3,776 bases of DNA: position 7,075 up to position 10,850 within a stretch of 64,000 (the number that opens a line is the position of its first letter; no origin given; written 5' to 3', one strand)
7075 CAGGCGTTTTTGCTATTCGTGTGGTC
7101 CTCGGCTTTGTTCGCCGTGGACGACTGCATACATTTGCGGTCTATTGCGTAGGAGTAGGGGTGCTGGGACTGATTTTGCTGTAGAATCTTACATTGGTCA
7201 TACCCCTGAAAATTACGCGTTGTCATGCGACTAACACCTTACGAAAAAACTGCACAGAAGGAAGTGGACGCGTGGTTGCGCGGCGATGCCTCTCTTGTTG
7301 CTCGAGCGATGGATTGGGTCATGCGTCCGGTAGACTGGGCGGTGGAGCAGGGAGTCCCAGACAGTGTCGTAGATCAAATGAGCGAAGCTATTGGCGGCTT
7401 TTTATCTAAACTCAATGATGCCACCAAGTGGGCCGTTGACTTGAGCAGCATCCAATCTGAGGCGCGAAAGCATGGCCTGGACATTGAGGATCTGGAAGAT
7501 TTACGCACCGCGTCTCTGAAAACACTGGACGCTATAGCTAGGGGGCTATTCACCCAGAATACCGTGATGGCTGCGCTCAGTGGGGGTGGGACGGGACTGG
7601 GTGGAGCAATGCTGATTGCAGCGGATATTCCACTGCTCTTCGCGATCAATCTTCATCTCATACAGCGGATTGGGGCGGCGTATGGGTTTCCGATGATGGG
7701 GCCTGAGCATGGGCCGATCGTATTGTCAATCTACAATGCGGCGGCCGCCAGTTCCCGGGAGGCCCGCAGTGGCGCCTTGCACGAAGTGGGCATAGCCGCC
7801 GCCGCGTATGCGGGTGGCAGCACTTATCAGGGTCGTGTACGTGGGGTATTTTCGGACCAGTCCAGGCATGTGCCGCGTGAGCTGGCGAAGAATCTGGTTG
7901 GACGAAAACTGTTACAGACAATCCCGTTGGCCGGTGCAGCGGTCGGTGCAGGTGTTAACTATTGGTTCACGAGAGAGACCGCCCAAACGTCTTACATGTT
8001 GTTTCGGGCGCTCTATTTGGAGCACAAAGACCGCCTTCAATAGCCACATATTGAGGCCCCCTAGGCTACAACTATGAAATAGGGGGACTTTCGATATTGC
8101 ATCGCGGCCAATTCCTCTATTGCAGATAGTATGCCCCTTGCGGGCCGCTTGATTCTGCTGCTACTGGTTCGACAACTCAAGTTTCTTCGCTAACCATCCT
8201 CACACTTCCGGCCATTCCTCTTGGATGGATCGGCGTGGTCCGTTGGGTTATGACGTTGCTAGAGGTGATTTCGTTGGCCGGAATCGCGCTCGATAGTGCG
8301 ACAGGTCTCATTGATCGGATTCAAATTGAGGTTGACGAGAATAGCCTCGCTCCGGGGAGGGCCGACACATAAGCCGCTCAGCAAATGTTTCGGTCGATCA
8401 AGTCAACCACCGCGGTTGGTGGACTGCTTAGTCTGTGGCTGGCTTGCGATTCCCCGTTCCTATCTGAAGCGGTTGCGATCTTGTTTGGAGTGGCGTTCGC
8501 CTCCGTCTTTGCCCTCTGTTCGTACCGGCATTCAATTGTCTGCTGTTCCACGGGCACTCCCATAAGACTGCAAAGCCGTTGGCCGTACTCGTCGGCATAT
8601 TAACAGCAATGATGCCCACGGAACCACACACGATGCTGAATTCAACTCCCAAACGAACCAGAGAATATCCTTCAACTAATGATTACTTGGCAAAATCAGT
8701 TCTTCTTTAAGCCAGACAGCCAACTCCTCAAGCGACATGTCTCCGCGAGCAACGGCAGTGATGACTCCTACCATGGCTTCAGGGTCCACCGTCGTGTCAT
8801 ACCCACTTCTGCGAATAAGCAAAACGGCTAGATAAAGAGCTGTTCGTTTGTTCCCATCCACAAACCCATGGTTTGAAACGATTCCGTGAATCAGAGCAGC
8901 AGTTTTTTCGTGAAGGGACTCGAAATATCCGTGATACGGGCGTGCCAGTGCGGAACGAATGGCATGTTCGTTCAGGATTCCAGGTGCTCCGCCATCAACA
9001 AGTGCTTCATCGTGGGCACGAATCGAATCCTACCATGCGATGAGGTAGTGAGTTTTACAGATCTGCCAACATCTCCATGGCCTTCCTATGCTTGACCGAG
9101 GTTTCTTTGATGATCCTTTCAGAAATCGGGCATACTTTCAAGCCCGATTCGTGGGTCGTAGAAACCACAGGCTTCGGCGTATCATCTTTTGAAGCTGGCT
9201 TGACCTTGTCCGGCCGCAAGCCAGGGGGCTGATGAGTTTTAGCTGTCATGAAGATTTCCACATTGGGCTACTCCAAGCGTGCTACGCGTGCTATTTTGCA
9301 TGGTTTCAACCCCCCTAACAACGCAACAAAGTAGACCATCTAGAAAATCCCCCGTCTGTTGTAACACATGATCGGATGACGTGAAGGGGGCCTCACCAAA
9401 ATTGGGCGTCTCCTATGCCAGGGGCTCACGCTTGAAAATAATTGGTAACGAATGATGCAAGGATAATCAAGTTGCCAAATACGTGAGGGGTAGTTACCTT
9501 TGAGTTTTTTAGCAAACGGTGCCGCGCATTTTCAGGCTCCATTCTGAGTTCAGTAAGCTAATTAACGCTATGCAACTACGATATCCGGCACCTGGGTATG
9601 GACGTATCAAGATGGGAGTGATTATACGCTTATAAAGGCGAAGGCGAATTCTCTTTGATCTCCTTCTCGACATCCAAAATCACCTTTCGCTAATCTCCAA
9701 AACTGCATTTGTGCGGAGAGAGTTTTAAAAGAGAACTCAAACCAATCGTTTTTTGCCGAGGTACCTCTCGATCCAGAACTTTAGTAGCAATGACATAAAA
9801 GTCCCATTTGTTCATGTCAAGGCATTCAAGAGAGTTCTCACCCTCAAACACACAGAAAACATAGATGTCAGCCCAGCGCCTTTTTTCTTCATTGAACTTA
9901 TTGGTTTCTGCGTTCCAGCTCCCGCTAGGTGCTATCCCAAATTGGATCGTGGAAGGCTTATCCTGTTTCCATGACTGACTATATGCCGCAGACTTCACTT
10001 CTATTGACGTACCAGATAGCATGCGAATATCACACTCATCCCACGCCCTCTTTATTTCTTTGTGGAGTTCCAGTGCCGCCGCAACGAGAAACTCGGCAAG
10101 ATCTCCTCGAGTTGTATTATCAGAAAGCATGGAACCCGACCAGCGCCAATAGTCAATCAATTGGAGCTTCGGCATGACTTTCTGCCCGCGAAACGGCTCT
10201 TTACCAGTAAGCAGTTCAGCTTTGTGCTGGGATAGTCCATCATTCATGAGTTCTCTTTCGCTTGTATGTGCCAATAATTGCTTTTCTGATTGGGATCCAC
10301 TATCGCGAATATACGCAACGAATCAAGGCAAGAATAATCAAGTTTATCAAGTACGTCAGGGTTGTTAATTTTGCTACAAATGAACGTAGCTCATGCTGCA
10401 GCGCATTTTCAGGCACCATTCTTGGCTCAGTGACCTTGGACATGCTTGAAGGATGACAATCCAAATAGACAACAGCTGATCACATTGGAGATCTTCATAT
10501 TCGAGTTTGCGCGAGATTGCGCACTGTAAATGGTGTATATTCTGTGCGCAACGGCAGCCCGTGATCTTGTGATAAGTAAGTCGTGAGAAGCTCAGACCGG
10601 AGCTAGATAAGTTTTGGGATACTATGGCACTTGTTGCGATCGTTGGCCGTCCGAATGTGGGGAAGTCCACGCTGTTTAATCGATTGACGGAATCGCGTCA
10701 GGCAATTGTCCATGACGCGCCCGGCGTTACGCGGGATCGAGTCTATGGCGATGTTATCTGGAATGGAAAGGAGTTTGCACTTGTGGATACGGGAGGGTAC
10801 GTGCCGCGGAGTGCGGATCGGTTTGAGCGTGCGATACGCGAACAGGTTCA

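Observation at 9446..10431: A ~110-bp degenerate direct repeat precedes both minus-strand cassettes in the ecsC-der islet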

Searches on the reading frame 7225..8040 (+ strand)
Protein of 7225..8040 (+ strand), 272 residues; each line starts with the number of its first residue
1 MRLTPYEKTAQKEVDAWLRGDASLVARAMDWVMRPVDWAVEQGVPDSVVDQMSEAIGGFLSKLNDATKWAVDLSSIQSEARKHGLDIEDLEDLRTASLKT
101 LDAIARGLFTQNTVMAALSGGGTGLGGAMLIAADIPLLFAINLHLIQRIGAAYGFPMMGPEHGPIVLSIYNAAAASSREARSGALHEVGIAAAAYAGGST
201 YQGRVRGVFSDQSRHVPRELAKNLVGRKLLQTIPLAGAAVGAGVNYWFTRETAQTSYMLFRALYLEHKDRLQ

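Call 12: search_protein_families(library=pfam, proteins=[window:7225-8040:+], max_evalue=0.01)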
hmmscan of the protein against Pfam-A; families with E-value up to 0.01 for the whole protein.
window:7225-8040:+ (272 aa): 1 family
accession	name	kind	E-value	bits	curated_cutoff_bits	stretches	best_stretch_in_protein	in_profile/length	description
PF12787.12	EcsC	-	6.6e-44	150.8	30.4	1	10-262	3-237/240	EcsC protein family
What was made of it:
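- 7225..8043 (+): ecsC, the left anchor of the variable islet. Pfam EcsC at 6.6e-44 (call 12).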

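Call 36: find_homologous_proteins(query=window:7225-8040:+)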
Query window:7225-8040:+ (272 aa): 418 proteins with E <= 0.001 among 8000 candidates; the best 120 are listed.
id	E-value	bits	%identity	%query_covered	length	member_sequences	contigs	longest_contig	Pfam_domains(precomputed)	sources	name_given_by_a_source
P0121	7.6e-170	581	98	100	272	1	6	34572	PF12787.13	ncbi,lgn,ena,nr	ncbi:MAG: EcsC family protein [Rhodothermaceae bacterium]|nr:EcsC family protein [Rhodothermaceae ba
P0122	2.3e-166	570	95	100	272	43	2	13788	PF12787.13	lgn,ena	-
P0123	4.0e-159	546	91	100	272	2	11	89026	PF12787.13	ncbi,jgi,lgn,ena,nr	ncbi:MAG: EcsC family protein [Bacteroidetes bacterium]|nr:EcsC family protein [Bacteroidota bacteri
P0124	3.2e-151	520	85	100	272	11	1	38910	PF12787.13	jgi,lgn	-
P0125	1.2e-149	515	84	100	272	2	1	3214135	PF12787.13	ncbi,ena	-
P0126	3.9e-149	513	85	100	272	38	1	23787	PF12787.13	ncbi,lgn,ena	-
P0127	4.9e-147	506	84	100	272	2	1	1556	PF12787.13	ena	-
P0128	7.3e-147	506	83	100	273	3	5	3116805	PF12787.13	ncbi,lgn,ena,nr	ncbi:MAG: EcsC family protein [Bacteroidetes bacterium]|nr:EcsC family protein [Bacteroidota bacteri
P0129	9.2e-147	506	84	100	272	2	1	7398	PF12787.13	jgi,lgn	-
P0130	1.2e-145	502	83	100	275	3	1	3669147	PF12787.13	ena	-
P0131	6.7e-144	496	82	100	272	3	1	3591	PF12787.13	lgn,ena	-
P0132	1.5e-137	475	78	100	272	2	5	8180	PF12787.13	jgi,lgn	-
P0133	1.9e-137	475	79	100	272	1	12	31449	PF12787.13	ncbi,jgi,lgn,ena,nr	ncbi:MAG: EcsC family protein [Bacteroidetes bacterium]|nr:EcsC family protein [Bacteroidota bacteri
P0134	2.8e-137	474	78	100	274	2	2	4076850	PF12787.13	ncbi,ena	-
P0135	3.5e-132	458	77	99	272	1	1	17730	PF12787.13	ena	-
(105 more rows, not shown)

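Call 38: find_encoding_contigs(protein=P0123, flank=6000, max_places=4)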
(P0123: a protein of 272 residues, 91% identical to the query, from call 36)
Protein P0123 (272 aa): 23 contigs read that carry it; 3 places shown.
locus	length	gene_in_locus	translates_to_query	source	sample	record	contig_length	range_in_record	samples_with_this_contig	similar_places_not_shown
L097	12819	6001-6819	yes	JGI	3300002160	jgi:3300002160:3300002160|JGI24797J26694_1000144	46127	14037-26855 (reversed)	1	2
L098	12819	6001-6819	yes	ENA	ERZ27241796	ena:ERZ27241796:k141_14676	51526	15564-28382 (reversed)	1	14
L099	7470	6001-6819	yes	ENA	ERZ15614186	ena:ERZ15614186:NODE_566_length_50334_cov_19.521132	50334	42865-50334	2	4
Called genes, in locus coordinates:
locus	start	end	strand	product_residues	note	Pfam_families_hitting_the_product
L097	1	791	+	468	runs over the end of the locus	-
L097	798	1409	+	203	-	PF09335:VTT_dom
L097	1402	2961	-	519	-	PF08309:LVIVD (weak), PF18962:Por_Secre_tail (weak)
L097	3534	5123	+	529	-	PF05833:NFACT_N, PF05670:NFACT-R_1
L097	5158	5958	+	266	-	PF02673:BacA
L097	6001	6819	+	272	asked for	PF12787:EcsC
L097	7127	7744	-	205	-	PF26887:Phage_T4_End_IV (faint)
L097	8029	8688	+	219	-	-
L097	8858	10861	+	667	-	PF03235:GmrSD_N, PF07510:GmrSD_C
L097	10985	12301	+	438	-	PF00005:ABC_tran (faint), PF01926:MMR_HSR1, PF02421:FeoB_N, PF04548:AIG1 (weak), PF00009:GTP_EFTU, PF01926:MMR_HSR1, PF02421:FeoB_N, PF14714:KH_dom-like, +6 more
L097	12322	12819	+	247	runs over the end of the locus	PF12797:Fer4_2 (faint), PF14697:Fer4_21 (faint), PF12837:Fer4_6 (faint), PF12838:Fer4_7, PF13183:Fer4_8 (faint), PF13187:Fer4_9 (weak), PF13484:Fer4_16 (weak), PF00037:Fer4, +1 more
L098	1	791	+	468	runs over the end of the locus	-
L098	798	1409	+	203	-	PF09335:VTT_dom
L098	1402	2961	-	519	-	PF08309:LVIVD (weak), PF18962:Por_Secre_tail (weak)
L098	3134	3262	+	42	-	-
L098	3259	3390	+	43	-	-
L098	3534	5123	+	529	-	PF05833:NFACT_N, PF05670:NFACT-R_1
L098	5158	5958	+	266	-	PF02673:BacA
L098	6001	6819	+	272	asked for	PF12787:EcsC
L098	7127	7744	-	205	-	PF26887:Phage_T4_End_IV (faint)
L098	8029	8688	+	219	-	-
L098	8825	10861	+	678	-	PF03235:GmrSD_N, PF07510:GmrSD_C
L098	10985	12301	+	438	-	PF00005:ABC_tran (faint), PF01926:MMR_HSR1, PF02421:FeoB_N, PF04548:AIG1 (weak), PF00009:GTP_EFTU, PF01926:MMR_HSR1, PF02421:FeoB_N, PF14714:KH_dom-like, +6 more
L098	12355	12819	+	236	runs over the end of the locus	PF12797:Fer4_2 (faint), PF14697:Fer4_21 (faint), PF12837:Fer4_6 (faint), PF12838:Fer4_7, PF13183:Fer4_8 (faint), PF13187:Fer4_9 (weak), PF13484:Fer4_16 (weak), PF00037:Fer4, +1 more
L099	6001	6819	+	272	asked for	PF12787:EcsC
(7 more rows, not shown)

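Call 39: find_encoding_contigs(protein=P0125, flank=6000, max_places=2)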
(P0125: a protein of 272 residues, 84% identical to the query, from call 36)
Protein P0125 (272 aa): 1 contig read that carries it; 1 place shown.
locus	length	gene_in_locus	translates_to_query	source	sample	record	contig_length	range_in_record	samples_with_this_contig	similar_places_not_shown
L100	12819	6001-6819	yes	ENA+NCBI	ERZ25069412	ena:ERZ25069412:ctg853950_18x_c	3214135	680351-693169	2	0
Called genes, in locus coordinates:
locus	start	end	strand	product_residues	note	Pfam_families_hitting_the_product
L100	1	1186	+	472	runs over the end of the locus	-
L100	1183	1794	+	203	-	PF09335:VTT_dom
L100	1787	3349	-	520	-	PF18962:Por_Secre_tail (weak)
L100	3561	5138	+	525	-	PF05833:NFACT_N, PF05670:NFACT-R_1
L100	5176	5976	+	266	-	PF02673:BacA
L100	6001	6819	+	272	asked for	PF12787:EcsC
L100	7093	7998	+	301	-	PF01936:NYN, PF00313:CSD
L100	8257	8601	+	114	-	-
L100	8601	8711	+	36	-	-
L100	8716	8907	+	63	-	-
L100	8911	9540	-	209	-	PF03544:TonB_C (faint)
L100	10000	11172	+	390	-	PF00988:CPSase_sm_chain, PF00117:GATase, PF07722:Peptidase_C26 (faint)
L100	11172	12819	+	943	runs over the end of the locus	PF25596:CPSase_L_D1, PF01071:GARS_A (faint), PF02786:CPSase_L_D2, PF07478:Dala_Dala_lig_C (faint), PF02787:CPSase_L_D3, PF25596:CPSase_L_D1, PF02222:ATP-grasp, PF02786:CPSase_L_D2, +5 more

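Call 40: find_encoding_contigs(protein=P0134, flank=6000, max_places=2)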
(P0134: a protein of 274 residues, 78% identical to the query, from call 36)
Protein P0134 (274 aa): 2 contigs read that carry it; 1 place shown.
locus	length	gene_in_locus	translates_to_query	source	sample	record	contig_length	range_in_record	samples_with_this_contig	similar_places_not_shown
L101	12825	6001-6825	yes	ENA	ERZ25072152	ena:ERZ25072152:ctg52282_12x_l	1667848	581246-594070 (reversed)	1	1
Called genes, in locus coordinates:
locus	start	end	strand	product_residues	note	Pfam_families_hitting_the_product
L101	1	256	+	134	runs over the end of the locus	PF09335:VTT_dom (weak)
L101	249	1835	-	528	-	PF18962:Por_Secre_tail (weak)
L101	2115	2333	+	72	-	-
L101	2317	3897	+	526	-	PF05833:NFACT_N, PF18297:NFACT-R_2 (faint), PF05670:NFACT-R_1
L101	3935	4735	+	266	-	PF02673:BacA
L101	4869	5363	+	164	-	-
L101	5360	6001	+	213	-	PF07282:Cas12f1-like_TNB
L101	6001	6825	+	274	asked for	PF12787:EcsC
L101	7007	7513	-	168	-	PF01610:DDE_Tnp_ISL3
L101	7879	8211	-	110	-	PF14690:Zn_ribbon_ISL3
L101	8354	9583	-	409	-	PF13191:AAA_16 (faint), PF05729:NACHT (faint)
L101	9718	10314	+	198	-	PF04290:DctQ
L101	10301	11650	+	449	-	PF06808:DctM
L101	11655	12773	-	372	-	PF03480:DctP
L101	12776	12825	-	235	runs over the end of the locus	PF00106:adh_short, PF01370:Epimerase (faint), PF08659:KR, PF13561:adh_short_C2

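Call 56: find_encoding_contigs(protein=P0128, flank=7000, max_places=3)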
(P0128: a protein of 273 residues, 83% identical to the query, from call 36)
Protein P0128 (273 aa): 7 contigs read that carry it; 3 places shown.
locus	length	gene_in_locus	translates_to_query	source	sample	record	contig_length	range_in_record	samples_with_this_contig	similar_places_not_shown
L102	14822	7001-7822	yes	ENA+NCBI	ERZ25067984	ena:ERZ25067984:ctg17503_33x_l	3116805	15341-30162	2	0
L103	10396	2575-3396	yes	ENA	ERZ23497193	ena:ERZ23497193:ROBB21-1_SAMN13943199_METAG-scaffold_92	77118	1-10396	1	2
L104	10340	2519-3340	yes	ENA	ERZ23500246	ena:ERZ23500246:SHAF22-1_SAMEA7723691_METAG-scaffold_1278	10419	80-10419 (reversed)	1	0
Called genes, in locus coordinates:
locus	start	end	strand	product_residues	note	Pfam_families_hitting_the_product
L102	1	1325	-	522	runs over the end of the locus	PF08309:LVIVD (faint), PF18962:Por_Secre_tail (weak)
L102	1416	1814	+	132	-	-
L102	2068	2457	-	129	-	PF07798:CCDC90-like (weak)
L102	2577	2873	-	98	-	-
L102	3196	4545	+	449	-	PF12323:HTH_OrfB_IS605, PF01385:OrfB_IS605, PF07282:Cas12f1-like_TNB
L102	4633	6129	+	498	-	PF05833:NFACT_N, PF05670:NFACT-R_1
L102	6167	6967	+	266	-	PF02673:BacA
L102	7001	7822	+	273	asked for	PF12787:EcsC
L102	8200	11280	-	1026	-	PF00873:ACR_tran, PF03176:MMPL (weak), PF02355:SecD_SecF_C (weak)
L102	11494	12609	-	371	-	PF25917:BSH_RND, PF25973:BSH_CzcB (weak)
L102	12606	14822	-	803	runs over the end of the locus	PF04392:ABC_sub_bind (weak), PF02321:OEP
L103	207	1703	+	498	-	PF05833:NFACT_N, PF05670:NFACT-R_1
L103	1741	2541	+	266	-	PF02673:BacA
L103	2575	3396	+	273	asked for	PF12787:EcsC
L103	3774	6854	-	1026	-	PF00873:ACR_tran, PF03176:MMPL (weak), PF02355:SecD_SecF_C (weak)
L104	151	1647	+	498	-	PF05833:NFACT_N, PF05670:NFACT-R_1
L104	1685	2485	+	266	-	PF02673:BacA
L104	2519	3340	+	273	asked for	PF12787:EcsC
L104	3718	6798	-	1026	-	PF00873:ACR_tran, PF03176:MMPL (weak), PF02355:SecD_SecF_C (weak)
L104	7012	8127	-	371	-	PF25917:BSH_RND, PF25973:BSH_CzcB (weak)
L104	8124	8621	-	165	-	PF02321:OEP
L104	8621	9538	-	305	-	PF02321:OEP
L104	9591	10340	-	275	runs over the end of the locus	?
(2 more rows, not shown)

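Call 57: find_encoding_contigs(protein=P0124, flank=7000, max_places=3)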
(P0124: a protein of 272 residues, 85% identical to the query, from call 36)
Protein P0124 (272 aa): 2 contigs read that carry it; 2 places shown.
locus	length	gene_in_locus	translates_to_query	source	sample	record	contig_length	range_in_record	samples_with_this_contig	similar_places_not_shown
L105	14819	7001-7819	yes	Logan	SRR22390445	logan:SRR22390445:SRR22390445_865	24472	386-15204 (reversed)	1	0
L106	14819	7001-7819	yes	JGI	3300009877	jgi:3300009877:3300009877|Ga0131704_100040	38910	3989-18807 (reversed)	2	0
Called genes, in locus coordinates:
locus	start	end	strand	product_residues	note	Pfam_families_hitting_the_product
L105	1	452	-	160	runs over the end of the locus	PF01475:FUR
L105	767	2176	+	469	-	-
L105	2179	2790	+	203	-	PF09335:VTT_dom (weak)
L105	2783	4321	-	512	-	PF08309:LVIVD (faint), PF18962:Por_Secre_tail (weak)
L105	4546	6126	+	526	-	PF05833:NFACT_N, PF05670:NFACT-R_1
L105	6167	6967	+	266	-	PF02673:BacA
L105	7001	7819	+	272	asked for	PF12787:EcsC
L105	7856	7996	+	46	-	-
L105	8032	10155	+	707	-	PF13208:TerB_N, PF15615:TerB_C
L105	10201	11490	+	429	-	PF10923:BrxC_BrxD, PF13401:AAA_22 (faint)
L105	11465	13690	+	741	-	PF00270:DEAD, PF00271:Helicase_C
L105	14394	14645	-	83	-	-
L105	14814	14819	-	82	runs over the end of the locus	-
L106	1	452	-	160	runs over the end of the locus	PF01475:FUR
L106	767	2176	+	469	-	-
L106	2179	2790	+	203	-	PF09335:VTT_dom (weak)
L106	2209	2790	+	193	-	PF09335:VTT_dom (weak)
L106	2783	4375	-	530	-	PF08309:LVIVD (faint), PF18962:Por_Secre_tail (weak)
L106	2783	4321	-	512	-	PF08309:LVIVD (faint), PF18962:Por_Secre_tail (weak)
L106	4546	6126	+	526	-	PF05833:NFACT_N, PF05670:NFACT-R_1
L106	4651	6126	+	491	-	PF05833:NFACT_N, PF05670:NFACT-R_1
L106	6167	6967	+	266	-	PF02673:BacA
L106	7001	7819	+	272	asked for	PF12787:EcsC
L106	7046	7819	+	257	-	PF12787:EcsC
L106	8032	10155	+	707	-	PF13208:TerB_N, PF15615:TerB_C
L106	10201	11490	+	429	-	PF10923:BrxC_BrxD, PF13401:AAA_22 (faint)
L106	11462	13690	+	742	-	PF00270:DEAD, PF00271:Helicase_C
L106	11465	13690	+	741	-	PF00270:DEAD, PF00271:Helicase_C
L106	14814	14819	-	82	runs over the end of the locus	-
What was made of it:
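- L102-L104 have an RND operon (calls 38, 56, 57). The ecsC-der interval is a variable hotspot (calls 38, 56, 57).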

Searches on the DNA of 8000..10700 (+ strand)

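Call 52: search_rna_families(source=window, start=8000, end=10700, threshold=evalue, max_evalue=1)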
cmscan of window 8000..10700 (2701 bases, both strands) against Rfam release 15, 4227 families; matches with E-value up to 1: 0.
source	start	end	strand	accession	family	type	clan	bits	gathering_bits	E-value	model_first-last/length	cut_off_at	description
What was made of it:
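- On Known RNA family (Rfam 15): There is no match at E<=1 in 8000-10700 (call 52).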

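Call 81: search_dna_similar(query=window:8600-10480:+, collection=plasmids, mode=distant, max_rows=8)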
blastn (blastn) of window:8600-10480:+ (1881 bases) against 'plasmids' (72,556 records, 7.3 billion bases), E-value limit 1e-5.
No match.

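Call 82: search_dna_similar(query=window:8600-10480:+, collection=phages, mode=distant, max_rows=8)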
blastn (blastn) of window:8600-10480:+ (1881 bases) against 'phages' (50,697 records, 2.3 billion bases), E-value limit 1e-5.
No match.
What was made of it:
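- Tried and rejected: blastn of 8600-10480 against the plasmid and phage collections gave no match (calls 81, 82).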

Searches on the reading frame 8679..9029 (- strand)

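Call 12: search_protein_families(library=pfam, proteins=[window:8679-9029:-], max_evalue=0.01)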
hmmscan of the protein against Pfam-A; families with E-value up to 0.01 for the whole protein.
seq(117 aa): 1 family
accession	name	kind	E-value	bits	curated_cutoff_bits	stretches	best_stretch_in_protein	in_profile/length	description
PF02661.23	Fic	-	1e-08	36.3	24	1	38-71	59-92/93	Fic/DOC family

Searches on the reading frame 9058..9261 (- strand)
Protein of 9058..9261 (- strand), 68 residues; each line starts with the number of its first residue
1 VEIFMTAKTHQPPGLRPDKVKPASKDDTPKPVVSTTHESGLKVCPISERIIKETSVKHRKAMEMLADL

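Call 12: search_protein_families(library=pfam, proteins=[window:9058-9261:-], max_evalue=0.01)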
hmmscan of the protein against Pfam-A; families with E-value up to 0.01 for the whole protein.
window:9058-9261:- (68 aa): 0 families

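Call 66: search_protein_families(library=padloc, proteins=[window:9058-9249:-], max_evalue=0.01)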
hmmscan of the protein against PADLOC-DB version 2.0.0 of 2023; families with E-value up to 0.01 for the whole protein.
seq(64 aa): 0 families

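Call 67: search_protein_families(library=ncbifam, proteins=[window:9058-9249:-], max_evalue=0.01)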
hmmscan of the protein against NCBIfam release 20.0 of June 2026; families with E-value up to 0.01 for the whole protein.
seq(64 aa): 0 families
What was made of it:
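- On Type II toxin-antitoxin module (phd/doc type): The antitoxin itself matches no family (calls 12, 66, 67). doc carries an in-frame TAG here.
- Tried and rejected: PADLOC and NCBIfam gave no family for the nuclease or the antitoxin (calls 66, 67).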
